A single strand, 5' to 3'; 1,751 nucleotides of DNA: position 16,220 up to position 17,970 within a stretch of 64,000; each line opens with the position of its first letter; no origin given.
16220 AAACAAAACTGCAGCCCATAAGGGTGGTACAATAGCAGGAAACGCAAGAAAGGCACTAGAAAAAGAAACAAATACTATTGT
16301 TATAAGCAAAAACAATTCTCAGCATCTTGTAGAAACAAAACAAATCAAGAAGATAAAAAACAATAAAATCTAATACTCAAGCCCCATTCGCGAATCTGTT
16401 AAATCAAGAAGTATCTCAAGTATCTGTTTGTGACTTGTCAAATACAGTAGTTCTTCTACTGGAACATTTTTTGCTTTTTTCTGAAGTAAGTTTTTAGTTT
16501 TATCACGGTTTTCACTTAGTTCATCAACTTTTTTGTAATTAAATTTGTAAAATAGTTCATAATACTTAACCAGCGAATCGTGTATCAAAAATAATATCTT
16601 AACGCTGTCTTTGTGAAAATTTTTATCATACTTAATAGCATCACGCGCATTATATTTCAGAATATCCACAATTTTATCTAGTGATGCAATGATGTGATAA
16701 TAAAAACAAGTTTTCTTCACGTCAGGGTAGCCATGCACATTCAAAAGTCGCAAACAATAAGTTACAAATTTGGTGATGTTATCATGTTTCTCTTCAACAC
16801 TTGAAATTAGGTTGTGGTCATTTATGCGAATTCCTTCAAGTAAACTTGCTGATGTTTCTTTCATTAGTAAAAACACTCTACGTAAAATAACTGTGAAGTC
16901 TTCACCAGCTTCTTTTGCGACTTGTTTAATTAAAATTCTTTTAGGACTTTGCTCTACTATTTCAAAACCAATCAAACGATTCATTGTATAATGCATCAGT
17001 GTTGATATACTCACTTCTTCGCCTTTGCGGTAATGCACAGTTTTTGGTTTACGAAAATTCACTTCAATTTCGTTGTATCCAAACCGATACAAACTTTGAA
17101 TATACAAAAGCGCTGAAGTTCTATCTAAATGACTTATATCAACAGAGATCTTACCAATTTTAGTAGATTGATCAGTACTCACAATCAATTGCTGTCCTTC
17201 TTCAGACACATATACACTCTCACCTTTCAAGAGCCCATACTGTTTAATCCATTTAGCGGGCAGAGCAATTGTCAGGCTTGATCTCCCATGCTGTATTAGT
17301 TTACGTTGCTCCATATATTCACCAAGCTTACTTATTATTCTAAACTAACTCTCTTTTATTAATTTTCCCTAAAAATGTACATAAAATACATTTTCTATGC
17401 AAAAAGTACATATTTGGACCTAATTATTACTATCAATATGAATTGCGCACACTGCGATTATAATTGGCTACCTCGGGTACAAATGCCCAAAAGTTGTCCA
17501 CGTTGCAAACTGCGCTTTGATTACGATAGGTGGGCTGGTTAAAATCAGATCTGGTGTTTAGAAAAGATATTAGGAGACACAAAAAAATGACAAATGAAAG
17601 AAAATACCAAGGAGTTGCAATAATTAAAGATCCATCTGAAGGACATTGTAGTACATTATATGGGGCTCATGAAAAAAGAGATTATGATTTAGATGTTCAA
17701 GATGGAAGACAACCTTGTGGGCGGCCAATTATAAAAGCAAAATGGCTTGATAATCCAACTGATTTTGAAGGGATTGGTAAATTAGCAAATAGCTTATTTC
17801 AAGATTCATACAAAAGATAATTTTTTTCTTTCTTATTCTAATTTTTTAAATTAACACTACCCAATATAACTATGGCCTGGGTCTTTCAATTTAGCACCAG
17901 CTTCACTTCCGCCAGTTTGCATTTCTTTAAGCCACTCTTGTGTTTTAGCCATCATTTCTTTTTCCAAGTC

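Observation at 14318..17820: Accessory islet (NTase / NUDIX / Bro-N-DinD / AbrB-PhoU / Zn ribbon) inserted after the conserved eL42-eS27-aIF2a-Nop10 cluster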

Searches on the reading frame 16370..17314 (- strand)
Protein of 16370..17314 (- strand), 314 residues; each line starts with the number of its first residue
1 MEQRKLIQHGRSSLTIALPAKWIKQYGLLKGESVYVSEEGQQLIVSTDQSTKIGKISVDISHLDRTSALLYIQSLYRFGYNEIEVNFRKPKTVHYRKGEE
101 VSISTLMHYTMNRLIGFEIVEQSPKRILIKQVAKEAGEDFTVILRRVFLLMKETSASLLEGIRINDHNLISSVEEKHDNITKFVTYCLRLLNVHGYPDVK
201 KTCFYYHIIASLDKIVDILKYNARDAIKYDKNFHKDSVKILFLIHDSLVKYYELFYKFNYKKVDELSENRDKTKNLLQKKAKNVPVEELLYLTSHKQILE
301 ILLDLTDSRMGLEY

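Call 3: search_protein_families(library=pfam, proteins=[window:16370-17314:-], max_evalue=0.1)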
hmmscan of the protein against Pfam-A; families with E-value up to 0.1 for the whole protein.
window:16370-17314:- (314 aa): 1 family
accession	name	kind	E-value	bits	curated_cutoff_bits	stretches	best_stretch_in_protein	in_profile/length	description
PF04014.23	MazE_antitoxin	-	0.00052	20.3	24.7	1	11-45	5-40/48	Antidote-toxin recognition MazE, bacterial antitoxin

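Call 4: search_protein_families(library=ncbifam, proteins=[window:16370-17314:-], max_evalue=0.1)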
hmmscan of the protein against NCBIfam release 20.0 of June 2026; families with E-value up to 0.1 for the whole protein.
window:16370-17314:- (314 aa): 0 families

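Call 5: search_protein_families(library=padloc, proteins=[window:16370-17314:-], max_evalue=0.1)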
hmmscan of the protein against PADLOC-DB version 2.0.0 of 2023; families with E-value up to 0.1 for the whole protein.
window:16370-17314:- (314 aa): 1 family
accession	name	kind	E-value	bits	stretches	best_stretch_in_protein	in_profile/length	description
PDLC01914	CARF6--CARF_CARF_CARF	-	8.4e-05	20.1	1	44-130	86-168/311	-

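Call 6: search_protein_families(library=phrogs, proteins=[window:16370-17314:-], max_evalue=0.1)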
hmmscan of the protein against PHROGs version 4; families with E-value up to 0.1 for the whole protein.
window:16370-17314:- (314 aa): 1 family
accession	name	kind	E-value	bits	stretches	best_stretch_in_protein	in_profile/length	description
phrog_20906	-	unknown function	0.0015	19.4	1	16-46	29-59/61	-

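Call 40: search_solved_structures(query=window:16370-17314:-, max_evalue=10, show_alignments=2)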
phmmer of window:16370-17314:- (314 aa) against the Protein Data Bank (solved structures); distinct sequences matched with E-value up to 10: 0.

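Call 42: find_homologous_proteins(query=window:16370-17314:-, max_evalue=0.001)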
Query window:16370-17314:- (314 aa): 129 proteins with E <= 0.001 among 1786 candidates; the best 120 are listed.
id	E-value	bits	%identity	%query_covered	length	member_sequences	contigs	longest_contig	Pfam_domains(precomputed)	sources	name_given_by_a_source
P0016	5.8e-199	677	100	100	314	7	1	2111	-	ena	-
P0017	2.6e-130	452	68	100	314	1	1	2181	-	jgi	jgi:phosphate uptake regulator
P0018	5.3e-130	451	67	100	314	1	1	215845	PF04014.24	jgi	jgi:phosphate uptake regulator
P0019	1.3e-129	450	66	100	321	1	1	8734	-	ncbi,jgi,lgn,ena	-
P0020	2.8e-128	445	66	100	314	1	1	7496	-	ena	-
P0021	4.1e-125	435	63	100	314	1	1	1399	-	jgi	jgi:phosphate uptake regulator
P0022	8.0e-125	434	63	100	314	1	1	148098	-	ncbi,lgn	-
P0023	8.9e-125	434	64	100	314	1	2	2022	-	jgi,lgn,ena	-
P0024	2.2e-124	433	64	100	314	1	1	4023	-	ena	-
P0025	4.1e-124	432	65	100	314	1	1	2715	-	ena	-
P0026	4.9e-124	431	63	100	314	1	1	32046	-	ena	-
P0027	5.6e-123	428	64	100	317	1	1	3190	-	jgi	-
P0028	1.4e-122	427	62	100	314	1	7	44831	-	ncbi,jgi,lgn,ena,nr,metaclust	ncbi:hypothetical protein COY27_00090 [Candidatus Woesearchaeota archaeon CG_4_10_14_0_2_um_filter_3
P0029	1.5e-122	427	62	100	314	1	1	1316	PF04014.24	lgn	-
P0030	2.7e-122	426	63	100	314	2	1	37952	-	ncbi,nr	ncbi:hypothetical protein KY345_02180 [Candidatus Woesearchaeota archaeon]|nr:hypothetical protein [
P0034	5.7e-121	421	62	100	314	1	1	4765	PF04014.24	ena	-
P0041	1.5e-117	410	60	100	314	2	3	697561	PF04014.24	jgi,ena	jgi:phosphate uptake regulator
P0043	7.2e-117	408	60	100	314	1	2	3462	PF04014.24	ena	-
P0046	3.9e-116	406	57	100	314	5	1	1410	PF04014.24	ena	-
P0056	1.9e-114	400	59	100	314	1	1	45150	PF04014.24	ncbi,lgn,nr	ncbi:hypothetical protein JXB41_01060 [Candidatus Woesearchaeota archaeon]|nr:hypothetical protein [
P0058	5.3e-114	399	61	100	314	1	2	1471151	-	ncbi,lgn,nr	ncbi:hypothetical protein HYV86_00115 [Candidatus Woesearchaeota archaeon]|nr:hypothetical protein [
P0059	2.5e-113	396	59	100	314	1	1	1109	PF04014.24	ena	-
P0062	4.2e-113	396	60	100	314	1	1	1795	PF04014.24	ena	-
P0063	1.0e-112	394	60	100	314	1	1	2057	PF04014.24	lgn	-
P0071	2.6e-107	377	57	100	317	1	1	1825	PF04014.24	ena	-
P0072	4.4e-107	376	55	100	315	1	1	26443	PF04014.24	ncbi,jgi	-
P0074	1.7e-105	371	55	100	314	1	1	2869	PF04014.24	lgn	-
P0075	2.2e-105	370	52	100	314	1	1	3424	PF04014.24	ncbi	-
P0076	2.3e-104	367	55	100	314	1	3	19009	PF04014.24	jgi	jgi:phosphate uptake regulator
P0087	1.0e-88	316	49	100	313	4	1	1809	PF04014.24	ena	-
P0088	2.3e-88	314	50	100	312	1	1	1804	PF04014.24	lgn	-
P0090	2.0e-86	308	50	100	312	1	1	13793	PF04014.24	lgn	-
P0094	9.9e-83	296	47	99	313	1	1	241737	PF04014.24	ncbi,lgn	-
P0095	2.1e-81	292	45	99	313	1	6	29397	PF04014.24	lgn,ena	-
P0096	6.7e-80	287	43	99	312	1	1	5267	PF04014.24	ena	-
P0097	1.2e-78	282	44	99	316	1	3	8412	PF04014.24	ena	-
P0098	5.1e-78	280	43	99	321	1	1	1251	PF04014.24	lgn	-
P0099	5.8e-78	280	44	99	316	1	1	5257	PF04014.24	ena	-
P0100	6.4e-78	280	43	99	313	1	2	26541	PF04014.24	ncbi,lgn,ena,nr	ncbi:MAG: phosphate uptake regulator PhoU [Nanoarchaeota archaeon]|nr:phosphate uptake regulator Pho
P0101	1.4e-77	279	43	99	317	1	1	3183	PF04014.24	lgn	-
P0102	3.8e-77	278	42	99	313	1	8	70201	PF04014.24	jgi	jgi:phosphate uptake regulator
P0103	1.4e-75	272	44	100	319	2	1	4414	PF04014.24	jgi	jgi:phosphate uptake regulator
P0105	1.6e-74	269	42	99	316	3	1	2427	PF04014.24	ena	-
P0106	2.0e-74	269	41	99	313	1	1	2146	PF04014.24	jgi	jgi:phosphate uptake regulator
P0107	2.7e-73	265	43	99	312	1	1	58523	PF04014.24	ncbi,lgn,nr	ncbi:AbrB/MazE/SpoVT family DNA-binding domain-containing protein [Candidatus Woesearchaeota archaeo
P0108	3.8e-73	264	42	99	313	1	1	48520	PF04014.24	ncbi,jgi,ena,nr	ncbi:hypothetical protein C0585_08130 [Candidatus Woesearchaeota archaeon]|nr:MAG: hypothetical prot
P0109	6.2e-73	264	41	99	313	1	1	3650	PF04014.24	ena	-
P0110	1.4e-70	256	39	99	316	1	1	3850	PF04014.24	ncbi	-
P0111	1.4e-69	253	42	99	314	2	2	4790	PF04014.24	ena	-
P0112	2.6e-69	252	39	99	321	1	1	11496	PF04014.24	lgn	-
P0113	1.0e-68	250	40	99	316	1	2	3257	PF04014.24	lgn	-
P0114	1.1e-68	250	42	100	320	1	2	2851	PF04014.24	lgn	-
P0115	3.9e-68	248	40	99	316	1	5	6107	PF04014.24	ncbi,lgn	ncbi:MAG: AbrB/MazE/SpoVT family DNA-binding domain-containing protein [Candidatus Woesearchaeota ar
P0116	1.1e-67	246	40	100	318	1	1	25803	PF04014.24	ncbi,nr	ncbi:AbrB/MazE/SpoVT family DNA-binding domain-containing protein [Candidatus Woesearchaeota archaeo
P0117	1.3e-67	246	40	99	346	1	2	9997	PF04014.24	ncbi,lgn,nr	ncbi:phosphate uptake regulator PhoU [Candidatus Woesearchaeota archaeon]|nr:phosphate uptake regula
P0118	2.3e-67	245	41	99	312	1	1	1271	PF04014.24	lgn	-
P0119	3.2e-67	245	42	99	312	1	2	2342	PF04014.24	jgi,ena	-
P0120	5.0e-67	244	41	99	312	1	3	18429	PF04014.24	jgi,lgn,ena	-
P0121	6.0e-67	244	40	99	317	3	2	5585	PF04014.24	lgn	-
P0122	6.8e-67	244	41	94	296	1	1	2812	PF01895.25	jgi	-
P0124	1.3e-65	240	41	99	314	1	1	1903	PF04014.24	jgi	jgi:phosphate uptake regulator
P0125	3.2e-65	238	38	99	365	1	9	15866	PF04014.24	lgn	-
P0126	3.5e-65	238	41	99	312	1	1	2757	PF04014.24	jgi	jgi:phosphate uptake regulator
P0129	2.3e-60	222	38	100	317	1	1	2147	PF04014.24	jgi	jgi:phosphate uptake regulator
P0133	2.6e-58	216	42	97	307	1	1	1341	PF04014.24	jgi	jgi:phosphate uptake regulator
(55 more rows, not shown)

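Call 43: find_encoding_contigs(protein=P0018, flank=7000, max_places=1)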
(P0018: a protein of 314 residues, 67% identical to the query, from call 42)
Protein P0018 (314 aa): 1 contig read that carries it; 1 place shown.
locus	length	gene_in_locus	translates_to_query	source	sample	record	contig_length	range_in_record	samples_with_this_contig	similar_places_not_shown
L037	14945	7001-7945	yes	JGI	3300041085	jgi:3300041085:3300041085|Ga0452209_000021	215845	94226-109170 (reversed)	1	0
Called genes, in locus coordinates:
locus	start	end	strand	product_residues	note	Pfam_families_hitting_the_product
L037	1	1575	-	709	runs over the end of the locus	PF01261:AP_endonuc_2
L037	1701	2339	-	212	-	-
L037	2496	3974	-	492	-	-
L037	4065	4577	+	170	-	PF01092:Ribosomal_S6e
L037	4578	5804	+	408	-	PF00009:GTP_EFTU, PF03193:RsgA_GTPase (faint), PF09173:eIF2_C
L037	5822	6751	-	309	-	-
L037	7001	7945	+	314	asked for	PF04014:MazE_antitoxin (faint)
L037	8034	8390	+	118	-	-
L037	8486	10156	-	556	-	PF04675:DNA_ligase_A_N, PF01068:DNA_ligase_A_M, PF09414:RNA_ligase (weak), PF04679:DNA_ligase_A_C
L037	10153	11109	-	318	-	PF14716:HHH_8, PF14520:HHH_5, PF14791:DNA_pol_B_thumb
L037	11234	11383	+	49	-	-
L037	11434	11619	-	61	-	-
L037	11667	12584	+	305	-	PF00413:Peptidase_M10 (faint)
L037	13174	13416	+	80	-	-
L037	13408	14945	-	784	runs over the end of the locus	PF04542:Sigma70_r2 (weak), PF04539:Sigma70_r3, PF04545:Sigma70_r4 (weak)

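Call 44: find_encoding_contigs(protein=P0022, flank=7000, max_places=1)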
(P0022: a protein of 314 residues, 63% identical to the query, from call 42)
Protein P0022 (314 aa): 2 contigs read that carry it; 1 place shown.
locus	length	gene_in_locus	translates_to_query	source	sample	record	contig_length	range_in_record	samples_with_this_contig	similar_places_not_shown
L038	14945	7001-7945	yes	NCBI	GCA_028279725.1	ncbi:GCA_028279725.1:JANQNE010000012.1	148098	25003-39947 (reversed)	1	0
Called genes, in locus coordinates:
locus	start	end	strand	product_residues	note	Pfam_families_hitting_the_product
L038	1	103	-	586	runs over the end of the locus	PF12698:ABC2_membrane_3, PF01061:ABC2_membrane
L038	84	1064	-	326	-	PF02463:SMC_N (weak), PF00005:ABC_tran, PF13304:AAA_21 (weak), PF13732:DrrA1-3_C (weak)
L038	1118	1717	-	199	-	PF00069:Pkinase, PF01163:RIO1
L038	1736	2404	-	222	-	-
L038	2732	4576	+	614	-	PF18765:Polbeta (weak)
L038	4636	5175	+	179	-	-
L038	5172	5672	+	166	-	-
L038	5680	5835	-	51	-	-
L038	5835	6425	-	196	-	PF00625:Guanylate_kin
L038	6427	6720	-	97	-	-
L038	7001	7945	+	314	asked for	-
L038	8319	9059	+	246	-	-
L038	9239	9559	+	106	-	PF03692:CxxCxxCC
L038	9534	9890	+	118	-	-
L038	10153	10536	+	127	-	PF14534:DUF4440, PF12680:SnoaL_2 (weak)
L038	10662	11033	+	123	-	-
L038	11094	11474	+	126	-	-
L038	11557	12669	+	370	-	PF00742:Homoserine_dh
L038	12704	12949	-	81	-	PF00313:CSD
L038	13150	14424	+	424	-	PF04851:ResIII, PF00270:DEAD, PF00271:Helicase_C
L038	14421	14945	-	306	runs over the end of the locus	PF00892:EamA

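Call 45: find_encoding_contigs(protein=P0058, flank=7000, max_places=1)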
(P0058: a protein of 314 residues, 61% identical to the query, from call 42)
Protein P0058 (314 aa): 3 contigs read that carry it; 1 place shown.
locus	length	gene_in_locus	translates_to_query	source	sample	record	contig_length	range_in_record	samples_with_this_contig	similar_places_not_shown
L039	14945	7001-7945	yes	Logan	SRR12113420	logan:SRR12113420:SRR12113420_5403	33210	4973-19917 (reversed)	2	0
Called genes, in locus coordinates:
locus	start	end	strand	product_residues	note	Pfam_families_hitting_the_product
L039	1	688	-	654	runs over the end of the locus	PF01841:Transglut_core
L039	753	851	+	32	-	-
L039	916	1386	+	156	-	-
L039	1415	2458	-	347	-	PF00710:Asparaginase, PF17763:Asparaginase_C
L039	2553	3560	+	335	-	PF01047:MarR (faint), PF13404:HTH_AsnC-type, PF13412:HTH_24, PF13936:HTH_38 (faint), PF12802:MarR_2 (faint), PF13518:HTH_28 (faint), PF13404:HTH_AsnC-type, PF13412:HTH_24, +2 more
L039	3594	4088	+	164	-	-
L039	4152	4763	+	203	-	PF01171:ATP_bind_3, PF02568:ThiI, PF06508:QueC (weak)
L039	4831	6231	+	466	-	PF01406:tRNA-synt_1e, PF09334:tRNA-synt_1g (faint)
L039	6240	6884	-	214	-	-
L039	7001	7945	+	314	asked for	-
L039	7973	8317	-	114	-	-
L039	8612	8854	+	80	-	-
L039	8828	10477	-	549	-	PF02776:TPP_enzyme_N, PF00205:TPP_enzyme_M, PF02775:TPP_enzyme_C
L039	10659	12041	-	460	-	PF00171:Aldedh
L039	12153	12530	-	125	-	PF01641:SelR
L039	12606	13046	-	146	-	PF00462:Glutaredoxin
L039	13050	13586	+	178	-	PF07884:VKOR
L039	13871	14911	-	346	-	PF01266:DAO (faint), PF03435:Sacchrp_dh_NADP (faint), PF07992:Pyr_redox_2, PF13738:Pyr_redox_3 (weak), PF00070:Pyr_redox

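Call 60: search_protein_families(library=pfam, proteins=[L038:2732-4576:+], max_evalue=0.01)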
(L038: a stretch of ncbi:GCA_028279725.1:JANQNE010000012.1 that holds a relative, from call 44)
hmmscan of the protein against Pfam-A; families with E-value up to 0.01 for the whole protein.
L038:2732-4576:+ (614 aa): 5 families
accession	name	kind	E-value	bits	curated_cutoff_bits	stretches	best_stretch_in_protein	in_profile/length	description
PF01909.29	NTP_transf_2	-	2.7e-05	24.9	21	1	173-217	12-59/93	Nucleotidyltransferase domain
PF18765.7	Polbeta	-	3.6e-05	24.3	26.9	1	169-222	4-58/93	Polymerase beta, Nucleotidyltransferase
PF12633.13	Adenyl_cycl_N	-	0.00061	20.2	27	1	173-222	89-137/199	Adenylate cyclase NT domain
PF02037.33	SAP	-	0.0043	17.1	23.9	0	206-221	1-16/37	SAP domain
PF05957.18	DUF883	-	0.007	16.7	25.4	0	386-411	22-47/53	DUF883 N-terminal domain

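Call 81: search_solved_structures(query=A4, max_evalue=1)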
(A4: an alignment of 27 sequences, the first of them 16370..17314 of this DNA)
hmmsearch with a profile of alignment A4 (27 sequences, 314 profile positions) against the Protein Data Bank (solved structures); distinct sequences matched with E-value up to 1: 5.
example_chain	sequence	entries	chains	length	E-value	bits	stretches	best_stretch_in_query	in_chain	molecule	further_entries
9v2v_I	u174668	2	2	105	0.095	14.9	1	238-311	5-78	Transcriptional regulatory protein PHO23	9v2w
9uiq_E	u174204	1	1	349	0.12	14.6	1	65-164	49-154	Replication factor C subunit 3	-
6vvo_E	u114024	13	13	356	0.14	14.4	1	65-164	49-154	Replication factor C subunit 3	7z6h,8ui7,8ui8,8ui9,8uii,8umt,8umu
8zwo_E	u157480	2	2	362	0.14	14.3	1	65-164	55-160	Replication factor C subunit 3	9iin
7f0r_A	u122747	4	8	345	0.97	11.6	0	94-149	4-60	DNA-directed RNA polymerase subunit alpha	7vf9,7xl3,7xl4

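Call 82: search_protein_families(library=pfam, alignment_id=A4, max_evalue=1)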
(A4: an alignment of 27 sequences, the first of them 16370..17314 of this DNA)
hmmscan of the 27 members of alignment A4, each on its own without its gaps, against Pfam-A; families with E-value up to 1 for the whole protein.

A. member 1, window:16370-17314:- (314 aa): 1 family
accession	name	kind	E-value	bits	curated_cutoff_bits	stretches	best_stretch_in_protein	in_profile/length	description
PF04014.23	MazE_antitoxin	-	0.00052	20.3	24.7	1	11-45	5-40/48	Antidote-toxin recognition MazE, bacterial antitoxin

B. families by the number of members that match (of 27 scanned): 31 families (the first 25 are shown)
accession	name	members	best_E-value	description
PF04014.23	MazE_antitoxin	26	1.2e-08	Antidote-toxin recognition MazE, bacterial antitoxin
PF01895.24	PhoU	8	7.9e-06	PhoU domain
PF24811.1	Ig_Shg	2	0.023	DE-cadherin, Ig-like domain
PF17326.7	DUF5365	1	0.01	Family of unknown function (DUF5365)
PF07995.17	GSDH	1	0.013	Glucose / Sorbosone dehydrogenase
PF03112.19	DUF244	1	0.019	Uncharacterized protein family (ORF7) DUF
PF00307.36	CH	1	0.022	Calponin homology (CH) domain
PF18616.6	CdiI_3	1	0.024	CDI immunity proteins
PF06518.16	DUF1104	1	0.031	Protein of unknown function (DUF1104)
PF16372.10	DUF4984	1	0.04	Domain of unknown function (DUF4984)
PF02563.21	Poly_export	1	0.051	Polysaccharide biosynthesis/export protein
PF05737.18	Collagen_bind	1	0.06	Collagen binding domain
PF10551.15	MULE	1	0.062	MULE transposase domain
PF15564.11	Imm25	1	0.07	Immunity protein 25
PF08344.16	TRP_2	1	0.082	Transient receptor ion channel II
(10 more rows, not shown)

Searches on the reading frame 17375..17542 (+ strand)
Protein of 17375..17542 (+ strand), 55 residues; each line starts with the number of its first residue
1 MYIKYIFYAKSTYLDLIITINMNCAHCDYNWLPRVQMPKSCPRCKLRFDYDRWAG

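Call 3: search_protein_families(library=pfam, proteins=[window:17375-17542:+], max_evalue=0.1)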
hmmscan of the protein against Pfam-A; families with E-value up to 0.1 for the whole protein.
window:17375-17542:+ (55 aa): 5 families
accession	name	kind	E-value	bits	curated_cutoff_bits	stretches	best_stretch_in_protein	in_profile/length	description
PF22191.2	IBR_1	-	0.0011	19.3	27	1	39-52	4-17/47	IBR domain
PF23470.1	Zn_ribbon_PF0610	-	0.0017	18.5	26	1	23-45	3-25/39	PF0610 rubredoxin-like zinc beta-ribbon domain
PF03367.19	Zn_ribbon_ZPR1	-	0.042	13.7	23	0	17-30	31-44/56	ZPR1 zinc-finger domain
PF01155.25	HypA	-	0.046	14.2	28.9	1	18-45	67-93/112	Hydrogenase/urease nickel incorporation, metallochaperone, hypA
PF25208.1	DUF7838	-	0.067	13.6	28.5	0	11-31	23-43/55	Domain of unknown function (DUF7838)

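Call 4: search_protein_families(library=ncbifam, proteins=[window:17375-17542:+], max_evalue=0.1)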
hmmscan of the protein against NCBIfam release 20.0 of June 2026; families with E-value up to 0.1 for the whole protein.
window:17375-17542:+ (55 aa): 2 families
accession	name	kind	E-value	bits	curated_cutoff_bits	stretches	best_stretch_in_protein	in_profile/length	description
TIGR00100.1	hypA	equivalog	0.0061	16.6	88.1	1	19-45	68-94/116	hydrogenase maturation nickel metallochaperone HypA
NF011062.0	PRK14494.1-1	equivalog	0.071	12.6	323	1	16-30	144-158/231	putative molybdopterin-guanine dinucleotide biosynthesis protein MobB/FeS domain-containing protein protein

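Call 5: search_protein_families(library=padloc, proteins=[window:17375-17542:+], max_evalue=0.1)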
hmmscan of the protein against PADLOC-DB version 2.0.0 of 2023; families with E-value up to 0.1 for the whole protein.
window:17375-17542:+ (55 aa): 0 families

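Call 6: search_protein_families(library=phrogs, proteins=[window:17375-17542:+], max_evalue=0.1)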
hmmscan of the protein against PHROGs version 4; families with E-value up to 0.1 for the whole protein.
window:17375-17542:+ (55 aa): 2 families
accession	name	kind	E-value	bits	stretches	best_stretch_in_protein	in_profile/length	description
phrog_15241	-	unknown function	0.068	14.8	1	6-49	47-90/100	-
phrog_4875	-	unknown function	0.081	14.1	1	17-48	8-40/77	-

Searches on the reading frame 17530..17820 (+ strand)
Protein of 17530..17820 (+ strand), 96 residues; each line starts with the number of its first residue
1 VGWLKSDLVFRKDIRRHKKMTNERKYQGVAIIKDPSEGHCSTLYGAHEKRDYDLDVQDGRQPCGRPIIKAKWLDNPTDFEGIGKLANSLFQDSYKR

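Call 3: search_protein_families(library=pfam, proteins=[window:17530-17820:+], max_evalue=0.1)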
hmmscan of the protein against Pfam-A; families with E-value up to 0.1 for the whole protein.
window:17530-17820:+ (96 aa): 0 families

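Call 4: search_protein_families(library=ncbifam, proteins=[window:17530-17820:+], max_evalue=0.1)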
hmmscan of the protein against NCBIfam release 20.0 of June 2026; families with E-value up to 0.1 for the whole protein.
window:17530-17820:+ (96 aa): 0 families

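Call 5: search_protein_families(library=padloc, proteins=[window:17530-17820:+], max_evalue=0.1)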
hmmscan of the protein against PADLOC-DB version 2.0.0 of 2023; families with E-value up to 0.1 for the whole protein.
window:17530-17820:+ (96 aa): 0 families

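Call 6: search_protein_families(library=phrogs, proteins=[window:17530-17820:+], max_evalue=0.1)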
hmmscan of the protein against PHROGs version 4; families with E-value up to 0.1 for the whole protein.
window:17530-17820:+ (96 aa): 0 families
